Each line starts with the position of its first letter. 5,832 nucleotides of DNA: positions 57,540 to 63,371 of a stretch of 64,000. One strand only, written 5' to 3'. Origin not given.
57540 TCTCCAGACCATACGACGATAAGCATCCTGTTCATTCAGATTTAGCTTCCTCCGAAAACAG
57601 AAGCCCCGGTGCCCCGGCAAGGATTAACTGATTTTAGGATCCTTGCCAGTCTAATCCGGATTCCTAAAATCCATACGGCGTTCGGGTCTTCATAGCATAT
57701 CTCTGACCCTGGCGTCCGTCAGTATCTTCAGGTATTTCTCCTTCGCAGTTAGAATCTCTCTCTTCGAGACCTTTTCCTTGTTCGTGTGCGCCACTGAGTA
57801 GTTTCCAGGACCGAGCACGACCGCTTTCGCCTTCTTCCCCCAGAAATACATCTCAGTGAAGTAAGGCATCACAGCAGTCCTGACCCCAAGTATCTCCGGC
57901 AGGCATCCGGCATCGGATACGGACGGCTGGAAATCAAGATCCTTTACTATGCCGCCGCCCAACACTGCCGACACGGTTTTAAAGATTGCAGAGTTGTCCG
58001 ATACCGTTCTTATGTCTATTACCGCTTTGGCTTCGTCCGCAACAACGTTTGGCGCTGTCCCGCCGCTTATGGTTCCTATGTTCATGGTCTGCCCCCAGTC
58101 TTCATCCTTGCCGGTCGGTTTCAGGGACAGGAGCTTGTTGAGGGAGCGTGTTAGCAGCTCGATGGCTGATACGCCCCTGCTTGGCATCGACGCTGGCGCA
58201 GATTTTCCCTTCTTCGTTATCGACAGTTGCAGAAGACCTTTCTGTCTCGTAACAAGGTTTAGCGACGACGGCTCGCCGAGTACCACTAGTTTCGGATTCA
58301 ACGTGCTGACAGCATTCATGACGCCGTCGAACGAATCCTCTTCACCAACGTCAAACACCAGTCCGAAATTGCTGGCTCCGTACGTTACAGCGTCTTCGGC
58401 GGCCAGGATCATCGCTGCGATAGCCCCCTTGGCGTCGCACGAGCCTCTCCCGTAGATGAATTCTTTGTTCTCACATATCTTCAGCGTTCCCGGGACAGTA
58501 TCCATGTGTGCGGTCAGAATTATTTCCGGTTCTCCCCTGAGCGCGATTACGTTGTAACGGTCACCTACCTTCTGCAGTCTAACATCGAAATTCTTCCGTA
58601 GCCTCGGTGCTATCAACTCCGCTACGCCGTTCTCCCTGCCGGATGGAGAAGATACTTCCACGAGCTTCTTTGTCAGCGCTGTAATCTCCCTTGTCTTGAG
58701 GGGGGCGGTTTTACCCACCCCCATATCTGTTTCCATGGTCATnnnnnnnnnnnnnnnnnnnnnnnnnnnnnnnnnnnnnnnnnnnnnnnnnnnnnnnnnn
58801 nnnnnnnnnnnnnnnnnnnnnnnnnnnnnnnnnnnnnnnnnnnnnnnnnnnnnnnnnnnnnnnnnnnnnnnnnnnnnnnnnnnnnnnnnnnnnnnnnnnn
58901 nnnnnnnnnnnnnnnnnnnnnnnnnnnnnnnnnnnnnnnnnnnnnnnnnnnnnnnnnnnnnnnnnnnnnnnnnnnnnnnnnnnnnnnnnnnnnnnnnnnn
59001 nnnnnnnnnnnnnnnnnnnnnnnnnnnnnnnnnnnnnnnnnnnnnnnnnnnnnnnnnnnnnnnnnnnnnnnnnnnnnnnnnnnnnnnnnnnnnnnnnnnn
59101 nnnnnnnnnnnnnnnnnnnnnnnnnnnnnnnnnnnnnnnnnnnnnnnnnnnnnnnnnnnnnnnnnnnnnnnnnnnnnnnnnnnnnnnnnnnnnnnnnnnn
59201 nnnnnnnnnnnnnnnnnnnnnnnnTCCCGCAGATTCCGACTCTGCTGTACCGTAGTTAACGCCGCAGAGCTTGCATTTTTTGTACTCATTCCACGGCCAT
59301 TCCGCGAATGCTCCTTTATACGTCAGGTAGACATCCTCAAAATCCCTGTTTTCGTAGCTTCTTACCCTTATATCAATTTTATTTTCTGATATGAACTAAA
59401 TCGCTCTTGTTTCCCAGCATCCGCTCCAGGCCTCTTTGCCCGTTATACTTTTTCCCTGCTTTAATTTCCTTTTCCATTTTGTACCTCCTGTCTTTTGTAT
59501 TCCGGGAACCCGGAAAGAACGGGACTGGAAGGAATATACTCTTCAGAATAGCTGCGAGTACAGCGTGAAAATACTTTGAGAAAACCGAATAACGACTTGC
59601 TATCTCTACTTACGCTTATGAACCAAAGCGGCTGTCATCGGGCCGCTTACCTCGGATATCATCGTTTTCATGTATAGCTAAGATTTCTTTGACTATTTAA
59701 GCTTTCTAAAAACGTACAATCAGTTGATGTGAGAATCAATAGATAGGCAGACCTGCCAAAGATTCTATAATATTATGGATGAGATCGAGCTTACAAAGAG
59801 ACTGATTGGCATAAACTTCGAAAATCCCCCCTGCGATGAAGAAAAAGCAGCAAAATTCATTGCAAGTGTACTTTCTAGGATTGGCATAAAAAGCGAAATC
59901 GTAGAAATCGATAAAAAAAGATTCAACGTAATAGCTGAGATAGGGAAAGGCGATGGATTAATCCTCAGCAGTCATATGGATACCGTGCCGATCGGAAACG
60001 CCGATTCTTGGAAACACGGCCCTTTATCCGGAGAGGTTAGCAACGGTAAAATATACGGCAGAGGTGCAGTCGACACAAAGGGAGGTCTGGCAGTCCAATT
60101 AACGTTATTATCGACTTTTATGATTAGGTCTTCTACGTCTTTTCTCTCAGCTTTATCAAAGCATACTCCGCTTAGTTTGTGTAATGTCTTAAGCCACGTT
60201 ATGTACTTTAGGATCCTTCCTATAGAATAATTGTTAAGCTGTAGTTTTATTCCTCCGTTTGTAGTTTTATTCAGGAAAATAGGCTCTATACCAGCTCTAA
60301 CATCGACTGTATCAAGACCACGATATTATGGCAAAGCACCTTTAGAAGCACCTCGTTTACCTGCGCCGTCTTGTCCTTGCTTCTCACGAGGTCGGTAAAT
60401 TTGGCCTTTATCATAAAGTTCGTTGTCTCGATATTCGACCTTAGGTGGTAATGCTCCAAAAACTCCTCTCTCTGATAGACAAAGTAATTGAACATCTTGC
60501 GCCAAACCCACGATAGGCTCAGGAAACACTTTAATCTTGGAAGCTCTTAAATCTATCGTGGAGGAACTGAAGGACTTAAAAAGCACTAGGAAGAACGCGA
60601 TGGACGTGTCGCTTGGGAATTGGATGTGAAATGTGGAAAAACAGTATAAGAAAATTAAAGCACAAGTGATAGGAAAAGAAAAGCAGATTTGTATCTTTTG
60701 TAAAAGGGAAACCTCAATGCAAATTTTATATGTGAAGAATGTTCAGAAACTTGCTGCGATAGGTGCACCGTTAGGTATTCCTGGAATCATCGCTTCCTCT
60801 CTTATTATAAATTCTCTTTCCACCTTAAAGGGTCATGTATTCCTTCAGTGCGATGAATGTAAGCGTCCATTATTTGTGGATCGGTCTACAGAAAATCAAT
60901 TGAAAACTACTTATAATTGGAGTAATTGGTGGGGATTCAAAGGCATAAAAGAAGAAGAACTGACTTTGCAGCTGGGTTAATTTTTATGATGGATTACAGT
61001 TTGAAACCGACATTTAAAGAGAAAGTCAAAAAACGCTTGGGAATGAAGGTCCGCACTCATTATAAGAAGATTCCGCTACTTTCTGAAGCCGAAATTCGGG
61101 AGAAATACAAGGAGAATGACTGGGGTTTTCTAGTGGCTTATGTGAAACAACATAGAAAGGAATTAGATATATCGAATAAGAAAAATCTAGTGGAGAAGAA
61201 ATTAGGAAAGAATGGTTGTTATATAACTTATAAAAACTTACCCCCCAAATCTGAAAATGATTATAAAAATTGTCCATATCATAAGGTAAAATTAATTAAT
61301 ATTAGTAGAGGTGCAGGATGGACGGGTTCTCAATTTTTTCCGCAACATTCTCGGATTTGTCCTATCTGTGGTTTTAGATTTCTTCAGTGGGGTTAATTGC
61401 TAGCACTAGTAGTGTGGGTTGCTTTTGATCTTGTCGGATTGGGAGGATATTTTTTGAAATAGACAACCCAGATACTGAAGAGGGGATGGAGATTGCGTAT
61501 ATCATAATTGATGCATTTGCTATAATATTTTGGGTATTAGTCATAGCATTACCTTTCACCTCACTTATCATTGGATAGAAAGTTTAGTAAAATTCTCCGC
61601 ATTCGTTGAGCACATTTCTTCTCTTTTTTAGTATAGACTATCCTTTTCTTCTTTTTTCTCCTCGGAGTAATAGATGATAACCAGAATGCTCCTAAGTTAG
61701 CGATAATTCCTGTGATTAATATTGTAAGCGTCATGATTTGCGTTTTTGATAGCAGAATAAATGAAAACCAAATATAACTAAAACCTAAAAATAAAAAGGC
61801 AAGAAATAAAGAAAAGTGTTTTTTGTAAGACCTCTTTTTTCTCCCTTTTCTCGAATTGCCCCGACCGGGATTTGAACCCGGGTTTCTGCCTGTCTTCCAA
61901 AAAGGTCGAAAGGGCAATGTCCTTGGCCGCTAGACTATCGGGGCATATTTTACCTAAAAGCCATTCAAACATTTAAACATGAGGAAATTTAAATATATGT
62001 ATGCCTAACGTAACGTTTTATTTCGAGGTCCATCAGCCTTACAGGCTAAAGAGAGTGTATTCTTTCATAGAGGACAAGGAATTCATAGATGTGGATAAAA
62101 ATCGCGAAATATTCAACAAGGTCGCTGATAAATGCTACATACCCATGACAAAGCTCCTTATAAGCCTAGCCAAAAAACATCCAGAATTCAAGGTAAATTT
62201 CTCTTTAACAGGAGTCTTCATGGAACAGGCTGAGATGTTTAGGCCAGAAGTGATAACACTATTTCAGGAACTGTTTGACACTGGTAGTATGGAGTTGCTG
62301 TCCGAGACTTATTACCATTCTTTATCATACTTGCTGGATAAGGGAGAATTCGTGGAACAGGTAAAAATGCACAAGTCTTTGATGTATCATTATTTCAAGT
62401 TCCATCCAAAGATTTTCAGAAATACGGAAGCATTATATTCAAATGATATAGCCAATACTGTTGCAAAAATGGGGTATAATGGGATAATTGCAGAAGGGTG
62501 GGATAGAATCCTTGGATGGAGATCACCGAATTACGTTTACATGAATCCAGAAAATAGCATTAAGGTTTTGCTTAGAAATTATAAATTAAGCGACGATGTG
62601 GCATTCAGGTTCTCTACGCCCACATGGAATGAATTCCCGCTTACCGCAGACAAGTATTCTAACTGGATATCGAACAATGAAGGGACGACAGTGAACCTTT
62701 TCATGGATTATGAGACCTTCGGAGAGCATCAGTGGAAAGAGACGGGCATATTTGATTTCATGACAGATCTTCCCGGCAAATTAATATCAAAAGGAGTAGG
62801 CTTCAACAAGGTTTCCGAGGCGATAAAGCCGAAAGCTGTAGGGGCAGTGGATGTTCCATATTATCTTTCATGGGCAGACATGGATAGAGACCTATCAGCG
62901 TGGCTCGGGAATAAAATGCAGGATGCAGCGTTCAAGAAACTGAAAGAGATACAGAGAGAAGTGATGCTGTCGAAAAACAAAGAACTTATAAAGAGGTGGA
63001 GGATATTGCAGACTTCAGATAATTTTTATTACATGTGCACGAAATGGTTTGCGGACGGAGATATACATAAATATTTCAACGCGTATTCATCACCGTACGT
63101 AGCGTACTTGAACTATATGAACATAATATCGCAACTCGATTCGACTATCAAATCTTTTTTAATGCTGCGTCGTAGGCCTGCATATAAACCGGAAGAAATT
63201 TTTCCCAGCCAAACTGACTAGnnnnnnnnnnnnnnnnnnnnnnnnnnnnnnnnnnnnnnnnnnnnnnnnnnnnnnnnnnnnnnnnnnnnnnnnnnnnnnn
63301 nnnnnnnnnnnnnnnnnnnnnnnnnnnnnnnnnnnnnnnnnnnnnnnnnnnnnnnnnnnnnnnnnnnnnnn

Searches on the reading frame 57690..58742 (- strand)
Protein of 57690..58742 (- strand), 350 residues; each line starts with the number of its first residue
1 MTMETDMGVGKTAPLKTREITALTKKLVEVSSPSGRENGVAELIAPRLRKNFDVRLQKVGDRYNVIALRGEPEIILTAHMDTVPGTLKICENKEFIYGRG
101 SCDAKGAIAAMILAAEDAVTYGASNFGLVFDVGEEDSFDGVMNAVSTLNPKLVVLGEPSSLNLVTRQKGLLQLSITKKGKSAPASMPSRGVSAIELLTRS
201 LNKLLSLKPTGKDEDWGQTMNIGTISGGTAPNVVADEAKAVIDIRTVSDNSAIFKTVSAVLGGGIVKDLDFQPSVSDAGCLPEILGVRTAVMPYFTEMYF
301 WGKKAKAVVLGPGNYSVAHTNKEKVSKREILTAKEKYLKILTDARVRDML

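Call 9: search_protein_families(library=pfam, proteins=[window:57690-58742:-], max_evalue=0.001)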
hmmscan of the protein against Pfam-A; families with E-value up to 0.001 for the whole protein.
window:57690-58742:- (350 aa): 2 families
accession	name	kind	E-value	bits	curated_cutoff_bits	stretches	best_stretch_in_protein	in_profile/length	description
PF07687.19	M20_dimer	-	1.9e-16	60.4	21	1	166-248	2-84/107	Peptidase dimerisation domain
PF01546.33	Peptidase_M20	-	1.2e-15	58.4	24.6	1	75-201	1-143/206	Peptidase family M20/M25/M40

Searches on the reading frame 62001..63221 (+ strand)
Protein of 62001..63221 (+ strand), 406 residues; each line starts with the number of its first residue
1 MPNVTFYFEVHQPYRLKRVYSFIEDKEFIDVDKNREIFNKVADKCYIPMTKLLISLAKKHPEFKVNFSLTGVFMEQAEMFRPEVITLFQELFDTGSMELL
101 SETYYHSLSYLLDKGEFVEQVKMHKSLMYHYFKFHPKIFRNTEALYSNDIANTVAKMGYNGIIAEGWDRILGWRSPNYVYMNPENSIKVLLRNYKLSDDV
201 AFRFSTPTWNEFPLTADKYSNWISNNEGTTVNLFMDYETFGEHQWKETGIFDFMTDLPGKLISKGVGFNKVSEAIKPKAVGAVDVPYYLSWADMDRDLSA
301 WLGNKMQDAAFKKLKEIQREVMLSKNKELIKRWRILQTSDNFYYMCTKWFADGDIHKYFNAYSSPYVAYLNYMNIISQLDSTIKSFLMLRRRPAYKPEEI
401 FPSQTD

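Call 9: search_protein_families(library=pfam, proteins=[window:62001-63221:+], max_evalue=0.001)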
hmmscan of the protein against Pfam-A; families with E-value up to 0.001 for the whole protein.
window:62001-63221:+ (406 aa): 1 family
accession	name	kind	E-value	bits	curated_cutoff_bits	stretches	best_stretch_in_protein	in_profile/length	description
PF03065.20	Glyco_hydro_57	-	1e-78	265.1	21.2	1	5-276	1-280/291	Glycosyl hydrolase family 57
